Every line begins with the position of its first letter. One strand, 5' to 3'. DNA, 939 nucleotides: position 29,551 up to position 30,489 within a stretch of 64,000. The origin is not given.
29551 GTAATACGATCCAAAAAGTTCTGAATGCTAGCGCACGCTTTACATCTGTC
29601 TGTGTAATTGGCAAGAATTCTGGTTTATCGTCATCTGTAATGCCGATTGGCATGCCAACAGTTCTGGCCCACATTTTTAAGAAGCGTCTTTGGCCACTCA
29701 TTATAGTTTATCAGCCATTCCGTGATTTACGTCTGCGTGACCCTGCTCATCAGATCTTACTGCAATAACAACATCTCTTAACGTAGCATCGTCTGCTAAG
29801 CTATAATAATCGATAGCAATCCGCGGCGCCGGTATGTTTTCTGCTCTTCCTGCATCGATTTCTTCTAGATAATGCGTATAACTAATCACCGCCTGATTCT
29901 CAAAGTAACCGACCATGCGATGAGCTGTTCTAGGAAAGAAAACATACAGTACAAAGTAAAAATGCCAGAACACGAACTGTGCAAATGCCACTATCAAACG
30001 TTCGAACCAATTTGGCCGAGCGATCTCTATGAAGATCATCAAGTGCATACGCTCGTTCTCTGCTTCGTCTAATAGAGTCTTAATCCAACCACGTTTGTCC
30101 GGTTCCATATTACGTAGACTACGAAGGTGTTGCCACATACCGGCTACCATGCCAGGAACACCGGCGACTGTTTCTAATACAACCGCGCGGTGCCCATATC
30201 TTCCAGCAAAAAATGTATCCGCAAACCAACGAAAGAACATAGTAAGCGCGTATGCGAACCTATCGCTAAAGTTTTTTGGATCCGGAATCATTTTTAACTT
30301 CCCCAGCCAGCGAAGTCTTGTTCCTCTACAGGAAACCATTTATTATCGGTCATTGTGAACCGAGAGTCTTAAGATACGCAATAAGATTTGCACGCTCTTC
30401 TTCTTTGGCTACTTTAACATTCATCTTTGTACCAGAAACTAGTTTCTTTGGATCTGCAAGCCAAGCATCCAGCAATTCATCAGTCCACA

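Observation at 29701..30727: Phage-encoded respiratory pair: alternative oxidase plus a secreted class I cytochrome c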

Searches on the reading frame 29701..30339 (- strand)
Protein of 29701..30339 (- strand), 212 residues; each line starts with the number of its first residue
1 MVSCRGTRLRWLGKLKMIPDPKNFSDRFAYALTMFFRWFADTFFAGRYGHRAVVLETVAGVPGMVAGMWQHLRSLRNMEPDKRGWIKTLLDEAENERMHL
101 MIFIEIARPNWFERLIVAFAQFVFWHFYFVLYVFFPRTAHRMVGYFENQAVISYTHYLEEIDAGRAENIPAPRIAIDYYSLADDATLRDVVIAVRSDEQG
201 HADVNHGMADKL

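Call 3: search_protein_families(library=pfam, proteins=[window:29701-30339:-], max_evalue=0.01)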
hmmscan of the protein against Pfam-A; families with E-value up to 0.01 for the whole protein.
window:29701-30339:- (212 aa): 1 family
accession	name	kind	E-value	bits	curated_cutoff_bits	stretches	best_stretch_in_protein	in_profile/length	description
PF01786.24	AOX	-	1.7e-79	266.9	22.7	1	20-210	15-216/216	Alternative oxidase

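Call 4: search_protein_families(library=phrogs, proteins=[window:29701-30339:-], max_evalue=0.001)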
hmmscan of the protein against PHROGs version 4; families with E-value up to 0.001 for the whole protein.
window:29701-30339:- (212 aa): 1 family
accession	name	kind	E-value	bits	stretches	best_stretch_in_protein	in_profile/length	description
phrog_4235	-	moron, auxiliary metabolic gene and host takeover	0.00079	20.3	0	40-160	16-138/167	plastoquinol terminal oxidase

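Call 6: search_dna_similar(query=window:29701-30339:-, collection=phages, mode=protein, max_rows=40)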
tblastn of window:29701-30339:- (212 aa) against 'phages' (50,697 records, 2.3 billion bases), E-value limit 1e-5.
Records with a match: 1; places in all: 1; records where one place covers at least 80% of the query: 1.
Best place of each record, by identity: <60% 1.
By first word of the organism name: Phage 1.
By host as written in the record: - 1.
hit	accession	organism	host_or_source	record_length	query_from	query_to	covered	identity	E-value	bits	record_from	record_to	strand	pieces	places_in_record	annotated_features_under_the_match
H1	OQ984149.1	Phage C48C1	-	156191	23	211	89%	58.4%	3e-61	211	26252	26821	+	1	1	hypothetical protein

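Call 13: get_annotated_region(hit=H1, flank=5000)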
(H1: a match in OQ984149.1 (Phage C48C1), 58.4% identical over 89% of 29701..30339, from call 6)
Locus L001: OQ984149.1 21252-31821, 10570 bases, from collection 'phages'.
description: Phage C48C1, complete genome.
organism: Phage C48C1 (NCBI taxid 3053735)
taxonomy: Viruses; Duplodnaviria; Heunggongvirae; Uroviricota; Caudoviricetes; Kyanoviridae
host: -; source: -; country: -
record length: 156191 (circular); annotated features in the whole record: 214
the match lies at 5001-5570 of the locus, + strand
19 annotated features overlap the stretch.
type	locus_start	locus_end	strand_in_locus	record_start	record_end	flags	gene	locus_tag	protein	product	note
CDS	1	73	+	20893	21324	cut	-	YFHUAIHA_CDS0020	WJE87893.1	hypothetical protein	-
CDS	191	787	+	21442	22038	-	-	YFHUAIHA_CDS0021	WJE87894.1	late sigma transcription factor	-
CDS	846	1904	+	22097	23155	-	-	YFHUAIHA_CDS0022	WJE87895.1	SbcD-like subunit of palindrome specific endonuclease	-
CDS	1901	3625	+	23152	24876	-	-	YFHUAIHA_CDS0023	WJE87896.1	SbcC-like subunit of palindrome specific endonuclease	-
CDS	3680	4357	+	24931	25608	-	-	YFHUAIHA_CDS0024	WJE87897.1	DNA polymerase processivity factor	-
CDS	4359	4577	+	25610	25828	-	-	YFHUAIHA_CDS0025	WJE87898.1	hypothetical protein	-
CDS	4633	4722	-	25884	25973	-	-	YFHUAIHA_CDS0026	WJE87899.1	hypothetical protein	-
CDS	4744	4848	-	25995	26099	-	-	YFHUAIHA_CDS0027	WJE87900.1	hypothetical protein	-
tRNA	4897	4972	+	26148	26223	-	-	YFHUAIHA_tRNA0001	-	tRNA-Thr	-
CDS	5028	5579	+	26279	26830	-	-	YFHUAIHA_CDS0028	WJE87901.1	hypothetical protein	-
CDS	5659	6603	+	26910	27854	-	-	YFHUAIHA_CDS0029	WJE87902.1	clamp loader of DNA polymerase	-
CDS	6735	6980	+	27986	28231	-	-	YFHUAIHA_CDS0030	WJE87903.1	clamp loader of DNA polymerase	-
CDS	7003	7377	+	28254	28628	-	-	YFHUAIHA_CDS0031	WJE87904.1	translation repressor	-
CDS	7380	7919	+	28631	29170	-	-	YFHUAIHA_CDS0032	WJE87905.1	hypothetical protein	-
CDS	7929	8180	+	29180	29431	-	-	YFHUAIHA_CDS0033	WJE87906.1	hypothetical protein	-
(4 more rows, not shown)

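Call 15: find_homologous_proteins(query=window:29701-30339:-)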
Query window:29701-30339:- (212 aa): 8000 proteins with E <= 0.001 among 8000 candidates; the best 120 are listed.
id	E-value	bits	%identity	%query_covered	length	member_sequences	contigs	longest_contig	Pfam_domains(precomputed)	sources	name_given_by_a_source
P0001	4.7e-130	450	100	92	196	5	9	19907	PF01786.25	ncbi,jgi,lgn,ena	-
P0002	6.3e-125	433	96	92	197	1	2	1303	PF01786.25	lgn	-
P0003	8.1e-124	429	91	98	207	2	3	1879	PF01786.25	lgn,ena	-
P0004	4.7e-123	427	90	98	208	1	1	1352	PF01786.25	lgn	-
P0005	6.0e-120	417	92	92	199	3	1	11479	PF01786.25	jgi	jgi:ubiquinol oxidase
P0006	3.7e-118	411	90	92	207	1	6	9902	PF01786.25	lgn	-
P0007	4.5e-118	411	91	91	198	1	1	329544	PF01786.25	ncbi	-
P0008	9.5e-118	410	89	92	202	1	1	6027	PF01786.25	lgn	-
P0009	3.9e-117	408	89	92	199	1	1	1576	PF01786.25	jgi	jgi:ubiquinol oxidase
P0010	4.7e-117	407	89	92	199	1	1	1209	PF01786.25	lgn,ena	-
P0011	6.9e-117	407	89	92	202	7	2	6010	PF01786.25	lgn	-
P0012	1.1e-116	406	90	91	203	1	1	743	PF01786.25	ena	-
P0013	2.1e-116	405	89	92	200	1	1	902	PF01786.25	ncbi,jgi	jgi:ubiquinol oxidase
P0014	2.2e-116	405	89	92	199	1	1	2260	PF01786.25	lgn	-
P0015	2.5e-116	405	89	92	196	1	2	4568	PF01786.25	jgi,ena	jgi:ubiquinol oxidase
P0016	5.8e-116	404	88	92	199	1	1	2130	PF01786.25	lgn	-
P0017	7.0e-116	403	89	92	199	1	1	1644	PF01786.25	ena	-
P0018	1.4e-115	402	88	92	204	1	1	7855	PF01786.25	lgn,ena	-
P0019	3.0e-115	401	88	92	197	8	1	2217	PF01786.25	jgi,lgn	jgi:ubiquinol oxidase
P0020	8.8e-115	400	90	92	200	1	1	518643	PF01786.25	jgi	-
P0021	9.1e-115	400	90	92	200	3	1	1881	PF01786.25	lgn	-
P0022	1.2e-114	399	89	91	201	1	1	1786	PF01786.25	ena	-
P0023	2.1e-114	399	86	95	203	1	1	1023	PF01786.25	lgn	-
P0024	2.1e-114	399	91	91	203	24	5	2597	PF01786.25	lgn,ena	-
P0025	2.6e-114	398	88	92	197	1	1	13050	PF01786.25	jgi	jgi:ubiquinol oxidase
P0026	2.8e-114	398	88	92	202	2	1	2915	PF01786.25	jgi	jgi:ubiquinol oxidase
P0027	2.9e-114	398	88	92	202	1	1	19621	PF01786.25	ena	-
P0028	4.2e-114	398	90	91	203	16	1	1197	PF01786.25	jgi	jgi:ubiquinol oxidase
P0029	7.0e-114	397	86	95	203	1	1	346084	PF01786.25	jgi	jgi:ubiquinol oxidase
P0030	7.3e-114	397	87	92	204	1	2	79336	PF01786.25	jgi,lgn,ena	jgi:ubiquinol oxidase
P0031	9.2e-114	397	87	92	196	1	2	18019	PF01786.25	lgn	-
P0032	1.1e-113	396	88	92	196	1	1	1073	PF01786.25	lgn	-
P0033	1.2e-113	396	88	92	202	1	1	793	PF01786.25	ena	-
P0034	1.5e-113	396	85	95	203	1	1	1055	PF01786.25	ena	-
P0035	1.8e-113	396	87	92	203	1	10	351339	PF01786.25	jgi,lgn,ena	-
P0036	2.8e-113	395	86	92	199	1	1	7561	PF01786.25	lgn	-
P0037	3.5e-113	395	88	92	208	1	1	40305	PF01786.25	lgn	-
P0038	3.8e-113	394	86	92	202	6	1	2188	PF01786.25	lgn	-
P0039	3.9e-113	394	85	95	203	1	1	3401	PF01786.25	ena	-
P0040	4.1e-113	394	89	91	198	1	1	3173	PF01786.25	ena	-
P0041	4.6e-113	394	89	91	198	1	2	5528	PF01786.25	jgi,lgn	-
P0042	4.7e-113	394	88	91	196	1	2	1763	PF01786.25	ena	-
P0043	5.1e-113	394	90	91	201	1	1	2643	PF01786.25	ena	-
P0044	5.7e-113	394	88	91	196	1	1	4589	PF01786.25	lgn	-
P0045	6.7e-113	394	87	92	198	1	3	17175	PF01786.25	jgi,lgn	jgi:ubiquinol oxidase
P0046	8.5e-113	393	85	95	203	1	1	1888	PF01786.25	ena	-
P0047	8.5e-113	393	85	95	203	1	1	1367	PF01786.25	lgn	-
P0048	1.0e-112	393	88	92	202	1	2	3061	PF01786.25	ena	-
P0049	1.2e-112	393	85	92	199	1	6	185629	PF01786.25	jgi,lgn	jgi:ubiquinol oxidase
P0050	1.3e-112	393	83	93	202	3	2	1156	PF01786.25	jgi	-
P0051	1.5e-112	393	86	92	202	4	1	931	PF01786.25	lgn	-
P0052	1.7e-112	392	87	92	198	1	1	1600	PF01786.25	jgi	jgi:ubiquinol oxidase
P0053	1.8e-112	392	86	92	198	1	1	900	PF01786.25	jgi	-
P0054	2.0e-112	392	87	92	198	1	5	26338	PF01786.25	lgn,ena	-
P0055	2.0e-112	392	88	91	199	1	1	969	PF01786.25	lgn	-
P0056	2.1e-112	392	87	91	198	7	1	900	PF01786.25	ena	-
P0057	2.7e-112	392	87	92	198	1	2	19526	PF01786.25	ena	-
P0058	2.9e-112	392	85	92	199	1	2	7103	PF01786.25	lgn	-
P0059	3.7e-112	391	85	92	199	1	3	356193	PF01786.25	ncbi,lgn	-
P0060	3.7e-112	391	89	91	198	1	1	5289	PF01786.25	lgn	-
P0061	3.8e-112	391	85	92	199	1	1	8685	PF01786.25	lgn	-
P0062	4.4e-112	391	84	95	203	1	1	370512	PF01786.25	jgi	jgi:ubiquinol oxidase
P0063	7.6e-112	390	86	92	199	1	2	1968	PF01786.25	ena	-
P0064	8.3e-112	390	87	92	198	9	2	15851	PF01786.25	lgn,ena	-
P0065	9.7e-112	390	86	92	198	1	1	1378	PF01786.25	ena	-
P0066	1.0e-111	390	88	91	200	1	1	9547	PF01786.25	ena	-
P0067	1.1e-111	390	83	93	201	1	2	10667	PF01786.25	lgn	-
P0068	1.1e-111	390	86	92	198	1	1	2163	PF01786.25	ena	-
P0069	1.2e-111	390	86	92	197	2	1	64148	PF01786.25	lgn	-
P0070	1.2e-111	390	86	92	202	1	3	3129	PF01786.25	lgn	-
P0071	1.2e-111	390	86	92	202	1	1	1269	PF01786.25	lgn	-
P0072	1.3e-111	389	86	92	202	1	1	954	PF01786.25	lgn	-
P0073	1.6e-111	389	85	92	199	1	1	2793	PF01786.25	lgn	-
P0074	1.6e-111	389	88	91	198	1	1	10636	PF01786.25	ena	-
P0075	1.6e-111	389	88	91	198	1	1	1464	PF01786.25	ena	-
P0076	1.6e-111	389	86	92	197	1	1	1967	PF01786.25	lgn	-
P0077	1.7e-111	389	85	92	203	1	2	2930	PF01786.25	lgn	-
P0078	1.9e-111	389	86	91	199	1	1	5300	PF01786.25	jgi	jgi:ubiquinol oxidase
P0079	1.9e-111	389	84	93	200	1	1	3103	PF01786.25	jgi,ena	-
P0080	1.9e-111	389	87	90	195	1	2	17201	PF01786.25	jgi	jgi:ubiquinol oxidase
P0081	3.0e-111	388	87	91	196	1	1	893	PF01786.25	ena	-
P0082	3.0e-111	388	85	92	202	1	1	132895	PF01786.25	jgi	jgi:ubiquinol oxidase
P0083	3.1e-111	388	85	91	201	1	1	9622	PF01786.25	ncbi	-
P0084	4.2e-111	388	84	92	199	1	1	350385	PF01786.25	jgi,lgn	-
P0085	4.5e-111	388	86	91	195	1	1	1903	PF01786.25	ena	-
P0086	4.8e-111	388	85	92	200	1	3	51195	PF01786.25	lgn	-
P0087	5.8e-111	387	85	92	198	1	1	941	PF01786.25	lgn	-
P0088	6.0e-111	387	86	92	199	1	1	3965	PF01786.25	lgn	-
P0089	6.3e-111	387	86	90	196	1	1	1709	PF01786.25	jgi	jgi:ubiquinol oxidase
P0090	7.2e-111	387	86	91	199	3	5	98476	PF01786.25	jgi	jgi:ubiquinol oxidase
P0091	7.4e-111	387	85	91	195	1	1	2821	PF01786.25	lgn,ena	-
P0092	8.7e-111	387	86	90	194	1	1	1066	PF01786.25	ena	-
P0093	9.1e-111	387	85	93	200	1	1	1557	PF01786.25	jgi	-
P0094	9.2e-111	387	85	91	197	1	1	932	PF01786.25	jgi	jgi:ubiquinol oxidase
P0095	9.4e-111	387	87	91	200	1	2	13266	PF01786.25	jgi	jgi:ubiquinol oxidase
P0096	1.1e-110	386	84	92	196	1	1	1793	PF01786.25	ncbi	-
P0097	1.1e-110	386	88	91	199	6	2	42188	PF01786.25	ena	-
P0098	1.4e-110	386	83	92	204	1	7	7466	PF01786.25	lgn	-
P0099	1.4e-110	386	86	91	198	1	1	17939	PF01786.25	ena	-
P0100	1.4e-110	386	85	92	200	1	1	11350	PF01786.25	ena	-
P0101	1.5e-110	386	85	91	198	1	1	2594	PF01786.25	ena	-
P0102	1.6e-110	386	85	91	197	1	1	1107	PF01786.25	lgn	-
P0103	1.7e-110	386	85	92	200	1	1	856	PF01786.25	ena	-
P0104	1.7e-110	386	86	92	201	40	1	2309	PF01786.25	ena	-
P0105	1.7e-110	386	85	92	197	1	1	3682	PF01786.25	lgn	-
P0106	1.9e-110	386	85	92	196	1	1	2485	PF01786.25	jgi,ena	-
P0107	1.9e-110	386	85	92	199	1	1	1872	PF01786.25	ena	-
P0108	1.9e-110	386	85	92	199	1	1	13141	PF01786.25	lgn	-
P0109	2.0e-110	386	85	91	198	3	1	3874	PF01786.25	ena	-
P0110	2.0e-110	386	86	91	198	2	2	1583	PF01786.25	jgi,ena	jgi:ubiquinol oxidase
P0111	2.3e-110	385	84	92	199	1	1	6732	PF01786.25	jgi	jgi:ubiquinol oxidase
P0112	2.4e-110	385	85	91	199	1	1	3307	PF01786.25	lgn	-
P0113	2.4e-110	385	85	92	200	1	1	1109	PF01786.25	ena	-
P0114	3.1e-110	385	85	92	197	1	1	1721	PF01786.25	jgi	jgi:ubiquinol oxidase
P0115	3.6e-110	385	85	91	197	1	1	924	PF01786.25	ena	-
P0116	3.6e-110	385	84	92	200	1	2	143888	PF01786.25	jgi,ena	-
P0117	3.8e-110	385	86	90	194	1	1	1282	PF01786.25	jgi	jgi:ubiquinol oxidase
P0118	3.9e-110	385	86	90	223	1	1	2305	PF01786.25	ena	-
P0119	3.9e-110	385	85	90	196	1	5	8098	PF01786.25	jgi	jgi:ubiquinol oxidase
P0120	3.9e-110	385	87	91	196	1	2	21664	PF01786.25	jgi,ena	-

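Call 17: find_related_loci(query=window:29701-30339:-, collection=viral_contigs, flank=6000)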
Query window:29701-30339:- (212 aa) in viral_contigs; peptide patterns used: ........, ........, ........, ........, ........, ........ (x = any residue, [..] = any of these).
114 stretches matched a pattern; 105 encode a relative of the query (tblastn E <= 1e-3); the best 80 are kept; 80 distinct loci.
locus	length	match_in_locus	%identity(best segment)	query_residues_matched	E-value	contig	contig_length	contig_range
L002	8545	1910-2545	100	1-212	2e-144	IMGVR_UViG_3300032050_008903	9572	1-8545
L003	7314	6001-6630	85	4-212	1e-119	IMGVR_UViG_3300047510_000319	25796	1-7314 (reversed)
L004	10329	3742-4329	88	17-212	1e-118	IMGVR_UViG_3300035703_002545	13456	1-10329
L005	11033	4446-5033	87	17-212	6e-118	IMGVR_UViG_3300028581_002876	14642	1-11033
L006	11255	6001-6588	85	17-212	3e-116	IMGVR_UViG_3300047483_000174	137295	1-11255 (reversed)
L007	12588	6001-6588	85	17-212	3e-116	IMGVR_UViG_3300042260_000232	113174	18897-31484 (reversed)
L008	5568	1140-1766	82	2-212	2e-115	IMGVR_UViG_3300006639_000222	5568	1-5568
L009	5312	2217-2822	82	11-212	8e-115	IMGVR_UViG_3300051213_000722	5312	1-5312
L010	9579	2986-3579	84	14-211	6e-114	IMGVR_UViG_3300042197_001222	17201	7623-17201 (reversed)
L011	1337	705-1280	88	21-212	9e-123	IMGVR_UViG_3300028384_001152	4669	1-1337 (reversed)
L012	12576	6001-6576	85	21-212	3e-112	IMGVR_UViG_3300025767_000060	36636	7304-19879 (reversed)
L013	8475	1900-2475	86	21-212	4e-112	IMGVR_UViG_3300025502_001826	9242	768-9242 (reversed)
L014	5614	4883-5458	86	21-212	6e-112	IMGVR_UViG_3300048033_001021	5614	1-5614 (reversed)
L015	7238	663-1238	85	21-212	1e-111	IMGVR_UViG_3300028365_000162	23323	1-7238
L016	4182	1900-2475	85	21-212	1e-112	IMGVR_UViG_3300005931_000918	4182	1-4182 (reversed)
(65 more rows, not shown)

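Call 21: find_related_loci(query=window:29701-30339:-, collection=genome_contigs, flank=5000)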
Query window:29701-30339:- (212 aa) in genome_contigs; peptide patterns used: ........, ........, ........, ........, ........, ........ (x = any residue, [..] = any of these).
52 stretches matched a pattern; 30 encode a relative of the query (tblastn E <= 1e-3); 30 distinct loci.
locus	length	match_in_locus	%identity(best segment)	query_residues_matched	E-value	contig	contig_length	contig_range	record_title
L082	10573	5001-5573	78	22-212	5e-104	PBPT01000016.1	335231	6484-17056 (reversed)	MAG: Candidatus Neomarinimicrobiota bacterium isolate RS350 8480, whole genome shotgun sequence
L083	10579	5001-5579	80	19-211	2e-103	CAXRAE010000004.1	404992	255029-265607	MAG: Limnobacter sp. isolate CJ05B_7.19 genome assembly, contig: k141_578016, whole genome shotgun sequence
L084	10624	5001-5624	76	4-210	2e-103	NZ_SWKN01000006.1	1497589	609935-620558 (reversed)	Limnobacter alexandrii strain LZ-4 NODE_1, whole genome shotgun sequence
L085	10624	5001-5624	75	4-210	6e-103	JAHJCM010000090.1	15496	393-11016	MAG: Gammaproteobacteria bacterium isolate Modern_marine.mb.305 Modern_marine.mb.305_k141_733258, whole genome shotgun s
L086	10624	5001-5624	76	4-210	4e-103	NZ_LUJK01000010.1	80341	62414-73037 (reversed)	MAG: Limnobacter sp. CACIAM 66H1 scaffold00083, whole genome shotgun sequence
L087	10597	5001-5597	77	13-211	2e-102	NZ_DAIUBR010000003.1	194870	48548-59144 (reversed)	MAG: Limnobacter sp. isolate CTOTU5937 NODE_3_length_194870_cov_11.666648, whole genome shotgun sequence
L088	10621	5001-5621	74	3-211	2e-102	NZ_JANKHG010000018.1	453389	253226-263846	Limnobacter parvus strain YS8-69 soapdenovo_K_83_18, whole genome shotgun sequence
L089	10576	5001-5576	79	19-210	4e-102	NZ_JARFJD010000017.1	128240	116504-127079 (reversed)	Limnobacter olei strain P1 contig17, whole genome shotgun sequence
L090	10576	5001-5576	80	19-210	1e-101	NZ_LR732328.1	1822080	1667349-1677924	Limnobacter sp. 130 isolate Limnobacter sp. 130, whole genome shotgun sequence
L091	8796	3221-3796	79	21-212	1e-101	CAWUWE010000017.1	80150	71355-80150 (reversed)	MAG: uncultured Alphaproteobacteria bacterium isolate HER19_SLD_250_bin_12_1 genome assembly, contig: HER19_SLD_250_bin_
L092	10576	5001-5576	80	19-210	9e-102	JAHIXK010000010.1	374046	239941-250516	MAG: Gammaproteobacteria bacterium isolate MMS_A.mb.25 MMS_A.mb.25_k119_100925, whole genome shotgun sequence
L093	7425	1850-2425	78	21-212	8e-101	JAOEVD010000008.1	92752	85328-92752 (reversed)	Candidatus Puniceispirillum sp. isolate AH-135-E14 AH-135-E14_NODE_8, whole genome shotgun sequence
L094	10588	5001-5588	77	17-212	8e-101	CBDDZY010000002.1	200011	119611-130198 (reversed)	MAG: Candidatus Pelagibacterales bacterium isolate N-Mw13-23nov23-053 genome assembly, contig: N-Mw13-23nov23-C456, whol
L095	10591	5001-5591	76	16-212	2e-100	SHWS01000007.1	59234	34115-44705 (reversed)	MAG: Pelagibacteraceae bacterium isolate Baikal-deep-G37 BA1250-C974, whole genome shotgun sequence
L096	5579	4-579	77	21-212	6e-99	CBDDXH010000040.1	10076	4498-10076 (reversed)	MAG: Candidatus Pelagibacterales bacterium isolate TrH-25oct19-165 genome assembly, contig: TrH-25oct19-C13717, whole ge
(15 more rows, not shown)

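Call 29: find_encoding_contigs(protein=P0007, flank=7000, max_places=2)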
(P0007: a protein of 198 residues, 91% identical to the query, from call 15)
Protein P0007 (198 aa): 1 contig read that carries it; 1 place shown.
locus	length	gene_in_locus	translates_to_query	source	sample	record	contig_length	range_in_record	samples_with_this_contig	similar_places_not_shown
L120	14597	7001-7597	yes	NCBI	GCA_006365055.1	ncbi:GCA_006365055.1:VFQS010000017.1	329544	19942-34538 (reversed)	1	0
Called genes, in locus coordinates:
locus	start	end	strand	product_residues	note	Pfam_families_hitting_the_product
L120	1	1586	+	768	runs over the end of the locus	PF03477:ATP-cone, PF00317:Ribonuc_red_lgN, PF02867:Ribonuc_red_lgC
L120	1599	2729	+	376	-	PF00268:Ribonuc_red_sm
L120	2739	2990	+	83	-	PF00462:Glutaredoxin, PF13417:GST_N_3 (weak), PF13409:GST_N_2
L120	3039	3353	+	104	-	-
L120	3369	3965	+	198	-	-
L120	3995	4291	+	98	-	-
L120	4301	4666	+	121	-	-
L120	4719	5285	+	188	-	-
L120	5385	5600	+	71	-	-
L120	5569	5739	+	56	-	-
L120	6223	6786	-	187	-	-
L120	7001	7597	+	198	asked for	PF01786:AOX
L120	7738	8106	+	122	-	-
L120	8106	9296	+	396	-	-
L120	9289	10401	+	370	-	PF04055:Radical_SAM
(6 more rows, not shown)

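Call 30: find_encoding_contigs(protein=P0035, flank=7000, max_places=2)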
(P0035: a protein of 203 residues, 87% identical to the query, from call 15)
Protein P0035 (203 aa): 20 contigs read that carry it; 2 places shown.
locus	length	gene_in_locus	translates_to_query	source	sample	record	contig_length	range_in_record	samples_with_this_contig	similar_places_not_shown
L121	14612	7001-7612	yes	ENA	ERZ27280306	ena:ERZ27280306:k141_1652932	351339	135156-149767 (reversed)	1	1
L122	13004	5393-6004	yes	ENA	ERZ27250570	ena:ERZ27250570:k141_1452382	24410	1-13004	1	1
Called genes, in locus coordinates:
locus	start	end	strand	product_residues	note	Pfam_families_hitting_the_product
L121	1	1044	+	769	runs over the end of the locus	PF03477:ATP-cone, PF00317:Ribonuc_red_lgN, PF02867:Ribonuc_red_lgC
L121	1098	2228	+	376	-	PF00268:Ribonuc_red_sm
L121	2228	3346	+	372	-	PF07460:NUMOD3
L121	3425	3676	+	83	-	PF00462:Glutaredoxin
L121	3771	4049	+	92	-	-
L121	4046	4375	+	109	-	PF05488:PAAR_motif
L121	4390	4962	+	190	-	-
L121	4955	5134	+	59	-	PF07432:Hc1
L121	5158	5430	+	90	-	-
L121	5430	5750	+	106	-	-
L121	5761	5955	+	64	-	-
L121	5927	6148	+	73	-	-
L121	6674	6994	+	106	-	-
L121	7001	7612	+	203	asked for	PF01786:AOX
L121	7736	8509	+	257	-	PF00149:Metallophos, PF12850:Metallophos_2 (faint)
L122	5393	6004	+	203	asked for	PF01786:AOX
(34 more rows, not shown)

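Call 31: find_encoding_contigs(protein=P0020, flank=7000, max_places=2)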
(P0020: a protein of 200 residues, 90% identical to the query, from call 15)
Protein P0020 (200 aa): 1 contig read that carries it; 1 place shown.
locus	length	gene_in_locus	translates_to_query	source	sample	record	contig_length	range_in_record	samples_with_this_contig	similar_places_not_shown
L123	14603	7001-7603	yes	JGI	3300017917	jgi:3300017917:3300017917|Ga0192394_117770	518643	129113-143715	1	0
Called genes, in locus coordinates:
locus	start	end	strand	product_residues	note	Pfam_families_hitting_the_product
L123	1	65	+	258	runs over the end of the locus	PF05050:Methyltransf_21 (weak)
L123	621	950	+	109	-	PF04120:Iron_permease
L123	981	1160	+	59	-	-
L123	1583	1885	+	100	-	-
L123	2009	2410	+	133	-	-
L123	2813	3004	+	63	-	PF00542:Ribosomal_L12 (weak)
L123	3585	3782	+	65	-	-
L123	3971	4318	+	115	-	-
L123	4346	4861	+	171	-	PF18143:HAD_SAK_2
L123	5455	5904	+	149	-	PF01661:Macro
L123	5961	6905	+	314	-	PF05982:Sbt_1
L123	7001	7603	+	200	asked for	PF01786:AOX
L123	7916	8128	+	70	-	-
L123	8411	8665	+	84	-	-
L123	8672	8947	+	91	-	-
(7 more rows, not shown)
